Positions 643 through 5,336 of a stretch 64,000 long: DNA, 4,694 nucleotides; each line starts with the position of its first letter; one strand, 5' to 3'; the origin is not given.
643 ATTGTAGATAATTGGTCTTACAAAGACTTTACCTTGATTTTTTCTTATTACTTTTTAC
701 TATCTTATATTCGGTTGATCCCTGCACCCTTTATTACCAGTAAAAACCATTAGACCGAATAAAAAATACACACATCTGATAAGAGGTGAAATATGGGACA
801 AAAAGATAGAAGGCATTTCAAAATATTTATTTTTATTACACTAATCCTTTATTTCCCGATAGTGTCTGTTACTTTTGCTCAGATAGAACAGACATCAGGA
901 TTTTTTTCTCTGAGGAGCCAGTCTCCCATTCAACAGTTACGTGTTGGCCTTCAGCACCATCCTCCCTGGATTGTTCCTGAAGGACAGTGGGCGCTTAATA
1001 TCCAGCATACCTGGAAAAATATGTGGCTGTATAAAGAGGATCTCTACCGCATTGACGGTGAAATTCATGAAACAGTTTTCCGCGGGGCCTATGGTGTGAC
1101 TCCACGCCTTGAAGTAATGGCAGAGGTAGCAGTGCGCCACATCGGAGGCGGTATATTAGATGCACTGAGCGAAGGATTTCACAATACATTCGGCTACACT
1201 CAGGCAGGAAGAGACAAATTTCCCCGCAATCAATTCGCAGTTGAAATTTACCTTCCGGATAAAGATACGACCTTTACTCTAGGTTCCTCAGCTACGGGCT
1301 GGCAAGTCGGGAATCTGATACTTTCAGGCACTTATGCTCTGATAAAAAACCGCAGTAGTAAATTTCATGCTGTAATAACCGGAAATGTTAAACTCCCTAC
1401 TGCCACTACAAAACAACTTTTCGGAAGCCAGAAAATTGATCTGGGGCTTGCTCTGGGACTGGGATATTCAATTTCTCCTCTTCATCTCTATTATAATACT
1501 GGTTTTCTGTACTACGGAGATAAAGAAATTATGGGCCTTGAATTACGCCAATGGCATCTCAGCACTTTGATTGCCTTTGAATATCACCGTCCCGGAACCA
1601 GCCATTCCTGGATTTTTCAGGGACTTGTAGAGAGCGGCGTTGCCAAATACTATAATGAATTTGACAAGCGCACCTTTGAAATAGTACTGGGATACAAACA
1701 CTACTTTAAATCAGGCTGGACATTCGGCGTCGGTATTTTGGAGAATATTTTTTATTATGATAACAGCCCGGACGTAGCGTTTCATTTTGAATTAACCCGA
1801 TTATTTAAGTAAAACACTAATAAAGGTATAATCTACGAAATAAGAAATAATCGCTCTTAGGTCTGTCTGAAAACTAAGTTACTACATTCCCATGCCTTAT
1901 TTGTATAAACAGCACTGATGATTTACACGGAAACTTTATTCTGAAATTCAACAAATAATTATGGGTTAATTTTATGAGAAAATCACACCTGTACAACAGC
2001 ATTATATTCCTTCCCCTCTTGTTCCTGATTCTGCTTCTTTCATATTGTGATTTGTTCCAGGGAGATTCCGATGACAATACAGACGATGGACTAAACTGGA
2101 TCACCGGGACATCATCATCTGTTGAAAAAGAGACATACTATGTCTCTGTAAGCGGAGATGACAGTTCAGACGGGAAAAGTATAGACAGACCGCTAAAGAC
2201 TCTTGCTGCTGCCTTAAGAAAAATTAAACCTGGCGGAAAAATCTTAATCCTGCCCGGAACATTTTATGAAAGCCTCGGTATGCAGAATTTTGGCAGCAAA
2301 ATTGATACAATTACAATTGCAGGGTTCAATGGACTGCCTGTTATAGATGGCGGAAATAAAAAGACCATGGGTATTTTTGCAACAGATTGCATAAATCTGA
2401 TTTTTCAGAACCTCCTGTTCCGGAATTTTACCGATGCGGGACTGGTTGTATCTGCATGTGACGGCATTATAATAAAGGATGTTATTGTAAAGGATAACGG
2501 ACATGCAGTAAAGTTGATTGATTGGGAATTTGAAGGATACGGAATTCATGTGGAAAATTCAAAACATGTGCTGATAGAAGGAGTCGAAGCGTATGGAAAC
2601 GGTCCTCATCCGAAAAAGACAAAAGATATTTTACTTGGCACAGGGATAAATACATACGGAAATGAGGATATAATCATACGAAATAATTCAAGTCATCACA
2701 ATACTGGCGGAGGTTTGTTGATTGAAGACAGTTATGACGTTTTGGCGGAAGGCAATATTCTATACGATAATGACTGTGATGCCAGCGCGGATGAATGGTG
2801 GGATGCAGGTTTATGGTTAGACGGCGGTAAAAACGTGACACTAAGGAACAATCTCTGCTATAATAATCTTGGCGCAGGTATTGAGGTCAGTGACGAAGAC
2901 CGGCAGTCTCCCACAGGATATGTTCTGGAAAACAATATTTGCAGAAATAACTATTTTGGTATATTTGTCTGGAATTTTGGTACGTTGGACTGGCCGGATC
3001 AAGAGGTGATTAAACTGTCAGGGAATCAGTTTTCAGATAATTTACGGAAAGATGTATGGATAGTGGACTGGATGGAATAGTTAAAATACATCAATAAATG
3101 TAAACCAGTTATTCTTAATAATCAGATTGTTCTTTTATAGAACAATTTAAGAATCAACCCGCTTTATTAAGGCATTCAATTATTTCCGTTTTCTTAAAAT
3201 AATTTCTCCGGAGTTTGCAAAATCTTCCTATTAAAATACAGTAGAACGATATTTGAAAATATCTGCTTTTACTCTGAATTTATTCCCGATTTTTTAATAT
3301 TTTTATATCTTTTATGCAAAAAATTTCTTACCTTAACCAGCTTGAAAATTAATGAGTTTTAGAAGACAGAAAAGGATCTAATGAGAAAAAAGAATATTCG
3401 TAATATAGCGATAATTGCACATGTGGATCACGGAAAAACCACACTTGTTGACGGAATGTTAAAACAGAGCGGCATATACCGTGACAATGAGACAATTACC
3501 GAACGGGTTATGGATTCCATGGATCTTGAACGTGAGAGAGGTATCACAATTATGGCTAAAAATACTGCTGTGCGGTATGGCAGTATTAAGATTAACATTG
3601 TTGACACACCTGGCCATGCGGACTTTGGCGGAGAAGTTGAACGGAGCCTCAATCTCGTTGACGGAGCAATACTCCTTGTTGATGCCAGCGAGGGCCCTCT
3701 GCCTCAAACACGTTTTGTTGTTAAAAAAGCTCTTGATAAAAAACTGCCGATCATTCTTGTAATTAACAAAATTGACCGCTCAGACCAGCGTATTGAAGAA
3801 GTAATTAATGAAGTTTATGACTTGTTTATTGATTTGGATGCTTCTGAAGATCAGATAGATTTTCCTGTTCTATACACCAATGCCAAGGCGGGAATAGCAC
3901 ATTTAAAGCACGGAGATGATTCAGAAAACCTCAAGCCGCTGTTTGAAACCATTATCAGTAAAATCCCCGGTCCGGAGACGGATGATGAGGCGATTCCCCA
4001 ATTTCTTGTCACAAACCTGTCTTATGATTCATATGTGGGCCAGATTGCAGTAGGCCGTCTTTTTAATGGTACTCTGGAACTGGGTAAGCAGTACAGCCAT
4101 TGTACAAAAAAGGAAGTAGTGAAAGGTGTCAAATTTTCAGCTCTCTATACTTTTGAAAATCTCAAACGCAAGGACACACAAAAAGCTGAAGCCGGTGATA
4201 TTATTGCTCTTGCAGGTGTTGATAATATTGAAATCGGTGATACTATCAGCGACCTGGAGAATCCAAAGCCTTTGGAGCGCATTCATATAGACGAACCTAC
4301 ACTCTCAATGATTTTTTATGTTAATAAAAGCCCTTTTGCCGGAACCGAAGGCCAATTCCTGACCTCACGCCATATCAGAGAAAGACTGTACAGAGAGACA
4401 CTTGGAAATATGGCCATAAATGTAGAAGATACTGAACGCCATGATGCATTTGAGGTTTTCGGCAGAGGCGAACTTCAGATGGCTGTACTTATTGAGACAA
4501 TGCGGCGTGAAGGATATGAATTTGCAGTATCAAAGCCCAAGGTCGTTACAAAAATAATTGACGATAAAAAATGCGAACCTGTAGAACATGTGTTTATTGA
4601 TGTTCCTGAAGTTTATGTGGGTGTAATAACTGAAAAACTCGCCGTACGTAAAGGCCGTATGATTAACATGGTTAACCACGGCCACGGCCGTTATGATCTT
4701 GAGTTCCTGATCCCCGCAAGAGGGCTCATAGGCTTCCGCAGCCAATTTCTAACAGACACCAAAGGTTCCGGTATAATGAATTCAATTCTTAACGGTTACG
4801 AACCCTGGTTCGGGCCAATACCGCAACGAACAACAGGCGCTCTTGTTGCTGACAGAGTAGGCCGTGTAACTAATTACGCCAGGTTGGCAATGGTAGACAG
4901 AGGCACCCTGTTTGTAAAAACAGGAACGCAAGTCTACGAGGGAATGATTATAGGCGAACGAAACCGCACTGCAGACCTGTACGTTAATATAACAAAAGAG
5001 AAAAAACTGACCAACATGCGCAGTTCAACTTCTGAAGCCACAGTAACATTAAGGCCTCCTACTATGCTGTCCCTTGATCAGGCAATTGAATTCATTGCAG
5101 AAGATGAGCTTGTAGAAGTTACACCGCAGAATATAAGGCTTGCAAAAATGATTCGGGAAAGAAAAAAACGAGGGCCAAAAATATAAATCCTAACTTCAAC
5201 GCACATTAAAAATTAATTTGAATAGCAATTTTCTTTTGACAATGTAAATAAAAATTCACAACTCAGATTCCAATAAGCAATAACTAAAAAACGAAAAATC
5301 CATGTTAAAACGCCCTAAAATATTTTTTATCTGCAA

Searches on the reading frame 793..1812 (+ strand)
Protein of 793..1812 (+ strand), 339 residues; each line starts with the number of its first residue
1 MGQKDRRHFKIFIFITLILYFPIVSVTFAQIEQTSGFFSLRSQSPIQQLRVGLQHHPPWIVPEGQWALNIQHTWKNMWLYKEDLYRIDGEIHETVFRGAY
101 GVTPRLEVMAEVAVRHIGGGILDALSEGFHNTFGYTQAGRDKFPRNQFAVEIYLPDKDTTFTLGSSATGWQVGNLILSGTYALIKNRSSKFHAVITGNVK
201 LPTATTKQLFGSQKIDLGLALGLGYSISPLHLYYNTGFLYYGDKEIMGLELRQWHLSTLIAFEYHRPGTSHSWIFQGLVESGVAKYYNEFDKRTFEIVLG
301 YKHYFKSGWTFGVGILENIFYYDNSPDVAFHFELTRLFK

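Call 8: search_protein_families(library=pfam, proteins=[window:793-1812:+], max_evalue=0.1)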
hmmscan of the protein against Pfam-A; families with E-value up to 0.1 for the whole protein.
window:793-1812:+ (339 aa): 2 families
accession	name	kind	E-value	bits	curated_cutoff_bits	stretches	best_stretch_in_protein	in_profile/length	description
PF11383.14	DUF3187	-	6.7e-51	173.8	24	1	23-337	9-319/320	Protein of unknown function (DUF3187)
PF13557.12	Phenol_MetA_deg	-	0.052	14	22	1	156-244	52-147/242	Putative MetA-pathway of phenol degradation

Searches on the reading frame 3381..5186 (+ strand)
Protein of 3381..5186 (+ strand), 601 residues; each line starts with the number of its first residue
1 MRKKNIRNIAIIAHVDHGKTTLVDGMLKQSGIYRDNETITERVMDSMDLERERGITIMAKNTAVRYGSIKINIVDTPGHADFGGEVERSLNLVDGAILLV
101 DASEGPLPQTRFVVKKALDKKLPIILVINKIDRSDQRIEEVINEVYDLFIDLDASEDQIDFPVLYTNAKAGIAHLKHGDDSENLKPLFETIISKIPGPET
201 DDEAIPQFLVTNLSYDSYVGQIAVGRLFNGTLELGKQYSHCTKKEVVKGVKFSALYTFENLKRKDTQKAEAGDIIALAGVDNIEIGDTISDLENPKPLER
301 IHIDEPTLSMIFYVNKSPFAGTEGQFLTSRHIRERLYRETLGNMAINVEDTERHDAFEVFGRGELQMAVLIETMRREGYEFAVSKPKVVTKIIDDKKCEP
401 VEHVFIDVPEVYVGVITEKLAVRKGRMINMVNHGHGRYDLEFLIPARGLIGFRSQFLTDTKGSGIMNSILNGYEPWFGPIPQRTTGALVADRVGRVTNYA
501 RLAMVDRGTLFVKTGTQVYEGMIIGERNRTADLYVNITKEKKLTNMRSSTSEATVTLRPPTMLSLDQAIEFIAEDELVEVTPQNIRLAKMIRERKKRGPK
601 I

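Call 8: search_protein_families(library=pfam, proteins=[window:3381-5186:+], max_evalue=0.1)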
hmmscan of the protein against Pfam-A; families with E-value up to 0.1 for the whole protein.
window:3381-5186:+ (601 aa): 10 families
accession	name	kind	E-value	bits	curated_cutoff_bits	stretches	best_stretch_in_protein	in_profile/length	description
PF00009.33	GTP_EFTU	-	2e-56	191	26.5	1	4-196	1-187/188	Elongation factor Tu GTP binding domain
PF21018.2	BipA_C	-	6.4e-42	142.2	23.8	1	485-592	1-108/110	TypA/BipA C-terminal domain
PF00679.30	EFG_C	-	2e-20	73.1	27.9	1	397-482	2-87/89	Elongation factor G C-terminus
PF22042.2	EF-G_D2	-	2.3e-12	47.3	27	1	209-290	5-82/84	Elongation factor G domain 2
PF03144.31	GTP_EFTU_D2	-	2.4e-10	41.1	30.3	1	220-289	1-72/73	Elongation factor Tu domain 2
PF01926.29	MMR_HSR1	-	3.8e-06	27.4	21.9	1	9-130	2-113/113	50S ribosome-binding GTPase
PF00735.24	Septin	-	0.0018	18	26.2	1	8-82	6-75/280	Septin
PF00071.28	Ras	-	0.018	15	21.6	1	54-137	33-120/162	Ras family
PF02421.24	FeoB_N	-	0.026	14.5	27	0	54-169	32-144/156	Ferrous iron transport protein B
PF25005.1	PSF2_N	-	0.081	13.4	27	0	568-583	4-19/60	PSF2 N-terminal domain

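Call 19: find_related_loci(query=window:3381-5186:+, collection=genome_contigs, flank=10000)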
Query window:3381-5186:+ (601 aa) in genome_contigs; peptide patterns used: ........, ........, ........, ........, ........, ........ (x = any residue, [..] = any of these).
600 stretches matched a pattern (row limit reached: there are more); 594 encode a relative of the query (tblastn E <= 1e-3); the best 80 are kept; 80 distinct loci.
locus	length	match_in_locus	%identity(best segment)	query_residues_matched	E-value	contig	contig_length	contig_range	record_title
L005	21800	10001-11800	72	1-600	0e+0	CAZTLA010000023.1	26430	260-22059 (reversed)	MAG TPA_asm: uncultured Syntrophales bacterium isolate binchicken_co232_232 genome assembly, contig: NODE_3328_length_26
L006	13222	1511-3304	72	1-598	0e+0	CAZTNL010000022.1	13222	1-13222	MAG TPA_asm: uncultured Calditrichaceae bacterium isolate binchicken_co253_231 genome assembly, contig: NODE_3180_length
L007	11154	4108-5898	71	1-597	0e+0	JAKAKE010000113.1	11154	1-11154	MAG: Bacteroidetes bacterium isolate WY4.bin46 NODE_7408_length_11154_cov_1.987939, whole genome shotgun sequence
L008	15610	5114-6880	71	1-589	0e+0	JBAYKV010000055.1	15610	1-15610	MAG: Syntrophales bacterium isolate SO_2016_GW1_88 scaffold06500_OW334_2016, whole genome shotgun sequence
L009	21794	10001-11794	71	1-597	0e+0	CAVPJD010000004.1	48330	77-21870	MAG: uncultured delta proteobacterium isolate MFD00032.bin.2.132 genome assembly, contig: contig_123763, whole genome sh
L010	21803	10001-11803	70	1-600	0e+0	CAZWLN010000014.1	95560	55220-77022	MAG TPA_asm: uncultured Hyphomicrobiales bacterium isolate binchicken_co20_189 genome assembly, contig: NODE_600_length_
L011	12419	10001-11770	71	1-590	0e+0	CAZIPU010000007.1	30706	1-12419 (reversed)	MAG TPA_asm: uncultured Syntrophales bacterium isolate binchicken_co20_416 genome assembly, contig: NODE_3164_length_307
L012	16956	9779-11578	69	1-600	0e+0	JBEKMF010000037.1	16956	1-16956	MAG: Smithellaceae bacterium isolate SPRUCE 388 SPRUCE_388_37, whole genome shotgun sequence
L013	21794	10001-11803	70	1-601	0e+0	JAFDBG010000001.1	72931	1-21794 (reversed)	MAG: Deltaproteobacteria bacterium isolate AB_69_Bin_260 AB_69_Bin_260_scaffold_97, whole genome shotgun sequence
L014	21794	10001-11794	70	1-598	0e+0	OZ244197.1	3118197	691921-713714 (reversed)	MAG: Thermodesulfobacteriota bacterium isolate ec96ddf5-9e38-48dc-a8a0-7131a85d877a genome assembly, chromosome: 1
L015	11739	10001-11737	71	1-579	0e+0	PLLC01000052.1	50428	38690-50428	MAG: Syntrophaceae bacterium isolate fen_1170 73.20120800_E3X.7_contig_5255, whole genome shotgun sequence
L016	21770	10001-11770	69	1-590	0e+0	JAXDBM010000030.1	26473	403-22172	MAG: Syntrophales bacterium isolate POMEDNA-B18 Raw2_k127_674792, whole genome shotgun sequence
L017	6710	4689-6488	69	1-600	0e+0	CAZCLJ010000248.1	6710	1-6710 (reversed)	MAG TPA_asm: uncultured Hyphomicrobiales bacterium isolate SRP192927_co3_222 genome assembly, contig: NODE_32283_length_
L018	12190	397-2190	70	1-598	0e+0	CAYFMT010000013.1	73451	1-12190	MAG TPA_asm: uncultured bacterium isolate ERP019367_co1_62 genome assembly, contig: NODE_441_length_73451_cov_8.671099,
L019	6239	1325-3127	69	1-601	0e+0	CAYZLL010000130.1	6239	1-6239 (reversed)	MAG TPA_asm: uncultured Smithella sp. isolate SRP192927_co1_877 genome assembly, contig: NODE_34753_length_6239_cov_10.5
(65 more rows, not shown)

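Call 91: list_cluster_members(proteins=[window:3381-5186:+, window:60633-62126:-, window:19432-21207:-])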
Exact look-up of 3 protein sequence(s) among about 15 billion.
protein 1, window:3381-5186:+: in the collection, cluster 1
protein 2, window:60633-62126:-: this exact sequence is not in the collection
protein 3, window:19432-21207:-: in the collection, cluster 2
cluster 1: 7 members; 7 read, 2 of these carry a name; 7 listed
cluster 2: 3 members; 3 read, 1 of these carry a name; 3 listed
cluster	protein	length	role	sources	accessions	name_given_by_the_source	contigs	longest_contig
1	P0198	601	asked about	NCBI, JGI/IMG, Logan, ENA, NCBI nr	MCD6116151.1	translational GTPase TypA [bacterium]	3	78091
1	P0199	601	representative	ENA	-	-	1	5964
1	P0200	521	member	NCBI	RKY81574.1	translational GTPase TypA, partial [candidate division KSB1 bacterium]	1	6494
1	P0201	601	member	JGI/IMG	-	-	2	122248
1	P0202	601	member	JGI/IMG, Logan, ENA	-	-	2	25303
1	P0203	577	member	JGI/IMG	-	-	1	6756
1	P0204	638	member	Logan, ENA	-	-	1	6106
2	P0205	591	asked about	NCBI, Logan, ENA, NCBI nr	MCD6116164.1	carbamoyltransferase [bacterium]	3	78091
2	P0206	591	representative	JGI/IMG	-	-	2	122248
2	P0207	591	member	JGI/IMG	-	-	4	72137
